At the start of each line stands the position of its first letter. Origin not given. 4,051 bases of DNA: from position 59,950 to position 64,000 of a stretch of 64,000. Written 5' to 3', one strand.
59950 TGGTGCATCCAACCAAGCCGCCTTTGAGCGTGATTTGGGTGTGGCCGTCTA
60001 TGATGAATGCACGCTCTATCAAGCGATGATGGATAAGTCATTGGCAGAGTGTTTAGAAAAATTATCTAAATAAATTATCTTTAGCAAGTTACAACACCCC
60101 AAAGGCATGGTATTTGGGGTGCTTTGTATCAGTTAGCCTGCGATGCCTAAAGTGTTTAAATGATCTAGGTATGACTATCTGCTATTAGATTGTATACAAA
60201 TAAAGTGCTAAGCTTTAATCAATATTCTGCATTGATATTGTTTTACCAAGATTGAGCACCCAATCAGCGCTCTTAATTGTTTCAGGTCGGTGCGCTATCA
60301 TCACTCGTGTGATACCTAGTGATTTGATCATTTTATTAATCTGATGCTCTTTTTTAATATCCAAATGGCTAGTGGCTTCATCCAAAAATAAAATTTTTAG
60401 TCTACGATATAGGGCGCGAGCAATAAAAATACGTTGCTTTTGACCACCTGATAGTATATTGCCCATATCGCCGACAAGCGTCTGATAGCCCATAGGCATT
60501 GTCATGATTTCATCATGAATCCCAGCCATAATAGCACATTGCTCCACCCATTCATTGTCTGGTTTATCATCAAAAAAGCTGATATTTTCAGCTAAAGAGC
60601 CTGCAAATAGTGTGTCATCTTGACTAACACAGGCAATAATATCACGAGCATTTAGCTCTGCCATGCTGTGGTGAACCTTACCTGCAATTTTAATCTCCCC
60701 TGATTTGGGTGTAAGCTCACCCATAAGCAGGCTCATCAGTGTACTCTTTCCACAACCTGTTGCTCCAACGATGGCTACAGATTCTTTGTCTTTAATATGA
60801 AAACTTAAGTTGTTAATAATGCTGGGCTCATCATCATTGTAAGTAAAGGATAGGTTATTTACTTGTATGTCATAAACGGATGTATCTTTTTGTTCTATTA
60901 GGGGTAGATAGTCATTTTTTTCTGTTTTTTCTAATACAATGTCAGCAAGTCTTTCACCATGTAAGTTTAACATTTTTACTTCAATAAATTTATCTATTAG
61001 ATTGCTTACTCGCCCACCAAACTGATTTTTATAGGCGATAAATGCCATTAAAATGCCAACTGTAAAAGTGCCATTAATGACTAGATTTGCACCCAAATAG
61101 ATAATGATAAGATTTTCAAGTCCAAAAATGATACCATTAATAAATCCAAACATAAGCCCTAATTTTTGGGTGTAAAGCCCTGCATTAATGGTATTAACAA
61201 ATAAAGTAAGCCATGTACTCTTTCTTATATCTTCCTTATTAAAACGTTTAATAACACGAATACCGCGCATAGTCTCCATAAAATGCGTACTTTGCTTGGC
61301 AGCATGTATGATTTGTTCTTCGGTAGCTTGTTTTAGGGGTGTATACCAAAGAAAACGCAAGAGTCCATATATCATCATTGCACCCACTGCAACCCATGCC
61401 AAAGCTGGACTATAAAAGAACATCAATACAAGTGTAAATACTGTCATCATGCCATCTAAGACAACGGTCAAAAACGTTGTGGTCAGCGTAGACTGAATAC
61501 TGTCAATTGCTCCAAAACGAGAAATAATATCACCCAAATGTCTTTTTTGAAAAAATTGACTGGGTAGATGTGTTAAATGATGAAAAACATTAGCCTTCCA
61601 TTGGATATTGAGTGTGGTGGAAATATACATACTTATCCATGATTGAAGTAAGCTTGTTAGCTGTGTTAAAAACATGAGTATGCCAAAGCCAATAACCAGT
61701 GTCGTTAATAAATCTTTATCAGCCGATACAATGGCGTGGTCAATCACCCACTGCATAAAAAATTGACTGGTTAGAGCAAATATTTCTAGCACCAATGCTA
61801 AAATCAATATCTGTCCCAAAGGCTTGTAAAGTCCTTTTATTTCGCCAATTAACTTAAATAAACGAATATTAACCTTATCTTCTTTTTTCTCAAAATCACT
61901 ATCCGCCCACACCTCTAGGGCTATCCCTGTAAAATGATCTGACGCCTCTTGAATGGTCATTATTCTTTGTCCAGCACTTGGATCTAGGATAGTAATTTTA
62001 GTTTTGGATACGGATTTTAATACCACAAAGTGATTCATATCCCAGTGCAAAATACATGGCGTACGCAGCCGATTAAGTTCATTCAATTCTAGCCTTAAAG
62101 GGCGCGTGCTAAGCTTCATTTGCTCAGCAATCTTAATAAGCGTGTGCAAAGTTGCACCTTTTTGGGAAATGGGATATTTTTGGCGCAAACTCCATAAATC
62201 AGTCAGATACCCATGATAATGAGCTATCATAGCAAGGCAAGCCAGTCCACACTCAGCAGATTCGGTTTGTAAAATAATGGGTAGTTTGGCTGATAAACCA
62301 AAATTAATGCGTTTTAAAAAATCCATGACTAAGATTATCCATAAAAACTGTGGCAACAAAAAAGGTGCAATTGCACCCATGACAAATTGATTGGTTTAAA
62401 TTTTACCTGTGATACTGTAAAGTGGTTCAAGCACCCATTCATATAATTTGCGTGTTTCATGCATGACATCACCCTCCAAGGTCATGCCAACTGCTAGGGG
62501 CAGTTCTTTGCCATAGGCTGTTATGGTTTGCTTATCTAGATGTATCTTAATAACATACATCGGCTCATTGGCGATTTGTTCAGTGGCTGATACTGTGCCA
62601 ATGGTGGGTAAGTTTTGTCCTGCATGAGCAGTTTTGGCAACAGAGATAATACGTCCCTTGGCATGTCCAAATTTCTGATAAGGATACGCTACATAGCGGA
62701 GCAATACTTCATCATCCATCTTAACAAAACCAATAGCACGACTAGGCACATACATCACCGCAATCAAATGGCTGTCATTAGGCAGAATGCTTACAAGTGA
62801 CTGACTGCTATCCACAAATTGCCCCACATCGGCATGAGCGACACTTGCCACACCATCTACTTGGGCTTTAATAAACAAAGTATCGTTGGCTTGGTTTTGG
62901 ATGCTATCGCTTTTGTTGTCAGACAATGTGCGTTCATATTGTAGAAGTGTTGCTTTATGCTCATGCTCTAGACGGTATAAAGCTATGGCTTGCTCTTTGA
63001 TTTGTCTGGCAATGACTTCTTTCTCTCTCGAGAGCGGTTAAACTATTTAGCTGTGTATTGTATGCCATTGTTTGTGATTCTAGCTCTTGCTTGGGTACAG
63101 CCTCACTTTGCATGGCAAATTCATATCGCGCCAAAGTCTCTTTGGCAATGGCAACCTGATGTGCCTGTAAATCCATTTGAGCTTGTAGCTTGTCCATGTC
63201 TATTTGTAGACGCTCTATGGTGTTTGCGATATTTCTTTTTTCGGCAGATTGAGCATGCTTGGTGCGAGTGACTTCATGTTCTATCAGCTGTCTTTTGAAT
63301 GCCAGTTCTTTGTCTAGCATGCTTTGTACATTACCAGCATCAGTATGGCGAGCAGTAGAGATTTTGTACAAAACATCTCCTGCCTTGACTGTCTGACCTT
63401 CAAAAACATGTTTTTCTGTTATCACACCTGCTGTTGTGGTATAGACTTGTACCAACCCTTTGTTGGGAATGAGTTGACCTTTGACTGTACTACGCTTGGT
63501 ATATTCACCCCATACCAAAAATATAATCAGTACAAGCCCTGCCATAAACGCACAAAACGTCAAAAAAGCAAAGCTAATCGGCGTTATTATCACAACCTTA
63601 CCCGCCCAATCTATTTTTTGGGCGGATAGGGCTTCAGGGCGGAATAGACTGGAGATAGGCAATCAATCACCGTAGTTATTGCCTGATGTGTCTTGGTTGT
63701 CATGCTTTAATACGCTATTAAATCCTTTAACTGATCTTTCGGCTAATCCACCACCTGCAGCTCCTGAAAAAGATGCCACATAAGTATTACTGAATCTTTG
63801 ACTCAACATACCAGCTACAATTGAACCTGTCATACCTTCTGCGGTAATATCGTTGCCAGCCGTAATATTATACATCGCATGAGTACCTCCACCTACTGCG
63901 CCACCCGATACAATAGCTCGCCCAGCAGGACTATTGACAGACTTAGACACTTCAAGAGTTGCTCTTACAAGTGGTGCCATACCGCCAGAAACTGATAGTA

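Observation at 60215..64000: Uncharacterised microcin-like bacteriocin system (GG-leader precursor + HlyD + C39-ABC exporter)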

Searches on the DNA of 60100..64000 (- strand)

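Call 28: search_dna_similar(query=window:60100-64000:-, collection=plasmids, mode=distant, max_rows=15)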
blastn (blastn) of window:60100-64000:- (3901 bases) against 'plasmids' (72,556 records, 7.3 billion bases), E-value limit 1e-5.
Records with a match: 199; places in all: 201; records where one place covers at least 80% of the query: 1.
Best place of each record, by identity: 80-90% 2; 60-80% 197.
By first word of the organism name: Klebsiella 100; Pantoea 37; Salmonella 30; Acinetobacter 8; Escherichia 3; Neisseria 2; Citrobacter 2; Vibrio 2; Kozakia 2; Moraxella 1; and 12 more.
By predicted mobility (MOB-suite, as given by PLSDB): conjugative 97; non-mobilizable 81; mobilizable 21.
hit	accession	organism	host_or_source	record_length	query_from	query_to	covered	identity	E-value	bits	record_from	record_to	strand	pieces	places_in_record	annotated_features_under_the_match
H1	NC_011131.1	Moraxella catarrhalis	-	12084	298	3759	89%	89.6%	0e+0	4611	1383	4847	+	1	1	peptidase domain-containing ABC transporter | HlyD family efflux transporter periplasmic adaptor subunit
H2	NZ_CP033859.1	Acinetobacter sp. FDAARGOS_493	Homo sapiens,UCC isolate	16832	424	3725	64%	68.3%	0e+0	858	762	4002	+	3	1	peptidase domain-containing ABC transporter | HlyD family efflux transporter periplasmic adaptor subunit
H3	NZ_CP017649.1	Acinetobacter baumannii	Homo sapiens,cell culture,sputum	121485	424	3726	64%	67.8%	2e-161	794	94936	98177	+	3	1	peptidase domain-containing ABC transporter | HlyD family efflux transporter periplasmic adaptor subunit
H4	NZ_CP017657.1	Acinetobacter baumannii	Homo sapiens,cell culture,wound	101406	424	3726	64%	67.8%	2e-161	794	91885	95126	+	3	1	peptidase domain-containing ABC transporter | HlyD family efflux transporter periplasmic adaptor subunit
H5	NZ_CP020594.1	Acinetobacter baumannii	Homo sapiens,sputum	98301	424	3726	64%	67.8%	2e-161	794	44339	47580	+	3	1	peptidase domain-containing ABC transporter | HlyD family efflux transporter periplasmic adaptor subunit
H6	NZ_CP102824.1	Acinetobacter baumannii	Homo sapiens,cell culture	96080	424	3726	64%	67.8%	2e-161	794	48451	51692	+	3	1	peptidase domain-containing ABC transporter | HlyD family efflux transporter periplasmic adaptor subunit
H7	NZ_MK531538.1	Acinetobacter baumannii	-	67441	424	3726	64%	67.8%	2e-161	794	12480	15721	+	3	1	peptidase domain-containing ABC transporter | HlyD family efflux transporter periplasmic adaptor subunit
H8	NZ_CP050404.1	Acinetobacter baumannii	Homo sapiens,sputum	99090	424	3726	64%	67.8%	2e-161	794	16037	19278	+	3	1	peptidase domain-containing ABC transporter | HlyD family efflux transporter periplasmic adaptor subunit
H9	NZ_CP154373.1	Acinetobacter baumannii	Homo sapiens,Carriage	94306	424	3726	64%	67.8%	2e-161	794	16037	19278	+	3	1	peptidase domain-containing ABC transporter | HlyD family efflux transporter periplasmic adaptor subunit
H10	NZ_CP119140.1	Neisseria gonorrhoeae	Homo sapiens,whole organism,blood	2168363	1264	3726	18%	68.0%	1e-30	231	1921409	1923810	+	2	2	none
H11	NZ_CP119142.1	Neisseria gonorrhoeae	Homo sapiens,whole organism,synovial ...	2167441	1264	3726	18%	68.0%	1e-30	231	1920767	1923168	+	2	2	none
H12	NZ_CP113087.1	Pantoea agglomerans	Red Topaz apple blossom from from ...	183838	3363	3730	9%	66.9%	4e-19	105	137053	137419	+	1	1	peptidase domain-containing ABC transporter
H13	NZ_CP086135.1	Pantoea agglomerans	Humulus lupulus,fresh green hop cones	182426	3369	3730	9%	67.9%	1e-19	108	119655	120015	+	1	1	peptidase domain-containing ABC transporter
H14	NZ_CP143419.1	Pantoea agglomerans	-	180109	3369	3730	9%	67.9%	1e-19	108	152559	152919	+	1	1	peptidase domain-containing ABC transporter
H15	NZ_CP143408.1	Pantoea agglomerans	Brassica napus,cell culture,Seed,Seed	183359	3369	3730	9%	67.9%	1e-19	108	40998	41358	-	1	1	peptidase domain-containing ABC transporter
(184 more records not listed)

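Call 29: get_annotated_region(hit=H1, flank=3000)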
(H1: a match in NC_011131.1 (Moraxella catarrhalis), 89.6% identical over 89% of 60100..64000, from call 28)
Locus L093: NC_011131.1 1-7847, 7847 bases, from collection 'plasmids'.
description: Moraxella catarrhalis plasmid pLQ510, complete sequence
organism: Moraxella catarrhalis (NCBI taxid 480)
taxonomy: Bacteria; Pseudomonadota; Gammaproteobacteria; Moraxellales; Moraxellaceae; Moraxella; Moraxella catarrhalis
host: -; source: -; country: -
typing (MOB-suite, as given by PLSDB): mobilizable; replicon rep_cluster_396; relaxase MOBP
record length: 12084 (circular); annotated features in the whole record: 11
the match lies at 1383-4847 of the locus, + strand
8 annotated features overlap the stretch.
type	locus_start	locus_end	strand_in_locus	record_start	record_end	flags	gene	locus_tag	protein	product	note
CDS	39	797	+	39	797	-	-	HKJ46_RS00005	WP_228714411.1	cupin domain-containing protein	-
CDS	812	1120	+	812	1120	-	-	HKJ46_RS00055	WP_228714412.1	hypothetical protein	-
CDS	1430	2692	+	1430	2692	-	-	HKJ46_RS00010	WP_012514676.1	HlyD family efflux transporter periplasmic adaptor subunit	-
CDS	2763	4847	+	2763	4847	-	-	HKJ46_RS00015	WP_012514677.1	peptidase domain-containing ABC transporter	-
CDS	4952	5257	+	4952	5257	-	-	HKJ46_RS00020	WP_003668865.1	hypothetical protein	-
CDS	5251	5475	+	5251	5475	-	-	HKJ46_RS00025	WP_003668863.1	hypothetical protein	-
CDS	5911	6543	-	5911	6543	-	-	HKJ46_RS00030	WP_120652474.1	Abi family protein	-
CDS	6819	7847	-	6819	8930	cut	-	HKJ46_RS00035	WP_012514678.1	relaxase/mobilization nuclease domain-containing protein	-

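Call 47: get_annotated_region(hit=H3, flank=4000)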
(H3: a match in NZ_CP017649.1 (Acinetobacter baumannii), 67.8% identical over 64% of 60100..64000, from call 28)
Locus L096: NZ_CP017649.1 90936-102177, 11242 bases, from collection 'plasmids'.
description: Acinetobacter baumannii strain KAB04 plasmid unnamed, complete sequence
organism: Acinetobacter baumannii (NCBI taxid 470)
taxonomy: Bacteria; Pseudomonadota; Gammaproteobacteria; Moraxellales; Moraxellaceae; Acinetobacter; Acinetobacter baumannii
host: -; source: Homo sapiens,cell culture,sputum; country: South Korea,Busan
typing (MOB-suite, as given by PLSDB): conjugative; replicon rep_cluster_734; relaxase MOBF; mating-pair formation MPF_F
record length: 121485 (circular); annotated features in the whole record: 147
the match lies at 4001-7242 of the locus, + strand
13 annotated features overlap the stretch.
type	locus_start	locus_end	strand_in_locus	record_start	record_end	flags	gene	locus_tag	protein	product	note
CDS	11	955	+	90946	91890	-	-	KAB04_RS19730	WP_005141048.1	Arc family DNA-binding protein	-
CDS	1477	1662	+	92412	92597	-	-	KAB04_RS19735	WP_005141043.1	hypothetical protein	-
CDS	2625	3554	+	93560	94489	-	-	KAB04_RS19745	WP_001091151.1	IS5-like element ISAba10 family transposase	GO:0006313 - DNA transposition [Evidence IEA]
CDS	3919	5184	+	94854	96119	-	-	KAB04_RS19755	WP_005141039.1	HlyD family efflux transporter periplasmic adaptor subunit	-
CDS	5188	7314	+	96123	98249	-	-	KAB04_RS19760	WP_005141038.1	peptidase domain-containing ABC transporter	-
CDS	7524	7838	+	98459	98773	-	-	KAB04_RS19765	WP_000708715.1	hypothetical protein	-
CDS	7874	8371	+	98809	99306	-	-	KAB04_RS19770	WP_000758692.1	J domain-containing protein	-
CDS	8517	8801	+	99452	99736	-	-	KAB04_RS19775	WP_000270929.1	hypothetical protein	-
CDS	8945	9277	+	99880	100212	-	-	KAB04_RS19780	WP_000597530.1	hypothetical protein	-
CDS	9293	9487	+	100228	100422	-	-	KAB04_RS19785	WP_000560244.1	hypothetical protein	-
CDS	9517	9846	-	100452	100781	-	-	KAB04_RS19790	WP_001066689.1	hypothetical protein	-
CDS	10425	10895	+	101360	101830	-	-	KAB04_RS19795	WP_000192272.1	hypothetical protein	-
CDS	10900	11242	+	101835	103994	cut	-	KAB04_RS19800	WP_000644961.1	type IV secretion system DNA-binding domain-containing protein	-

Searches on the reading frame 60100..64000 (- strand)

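Call 60: search_protein_families(library=pfam, proteins=[L093:39-797:+, L093:4952-5257:+, L093:5251-5475:+], max_evalue=1)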
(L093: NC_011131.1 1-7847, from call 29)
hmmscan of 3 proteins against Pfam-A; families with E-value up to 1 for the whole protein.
L093:39-797:+ (252 aa): 5 families
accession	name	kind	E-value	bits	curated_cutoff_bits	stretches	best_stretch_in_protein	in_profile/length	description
PF08007.18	JmjC_2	-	5.7e-30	103.9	22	1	81-209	3-126/127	JmjC domain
PF13621.12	Cupin_8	-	2.5e-10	41.1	27.4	1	114-187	139-231/252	Cupin-like domain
PF07883.17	Cupin_2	-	0.012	15.8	27.2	1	169-189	37-57/70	Cupin domain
PF20134.4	DUF6524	-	0.03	14.5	27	1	196-224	11-39/131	Family of unknown function (DUF6524)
PF02373.28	JmjC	-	0.035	15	24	1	138-187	52-100/114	JmjC domain, hydroxylase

L093:4952-5257:+ (101 aa): 0 families

L093:5251-5475:+ (74 aa): 1 family
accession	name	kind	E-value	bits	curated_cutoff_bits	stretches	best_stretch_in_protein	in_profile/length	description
PF20101.4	DUF6491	-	0.056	13.9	27.5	1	4-41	4-40/138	Family of unknown function (DUF6491)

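Call 61: search_protein_families(library=ncbifam, proteins=[L093:4952-5257:+], max_evalue=1)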
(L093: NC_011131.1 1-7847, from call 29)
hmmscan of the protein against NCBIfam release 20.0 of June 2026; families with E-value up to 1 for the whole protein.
L093:4952-5257:+ (101 aa): 0 families
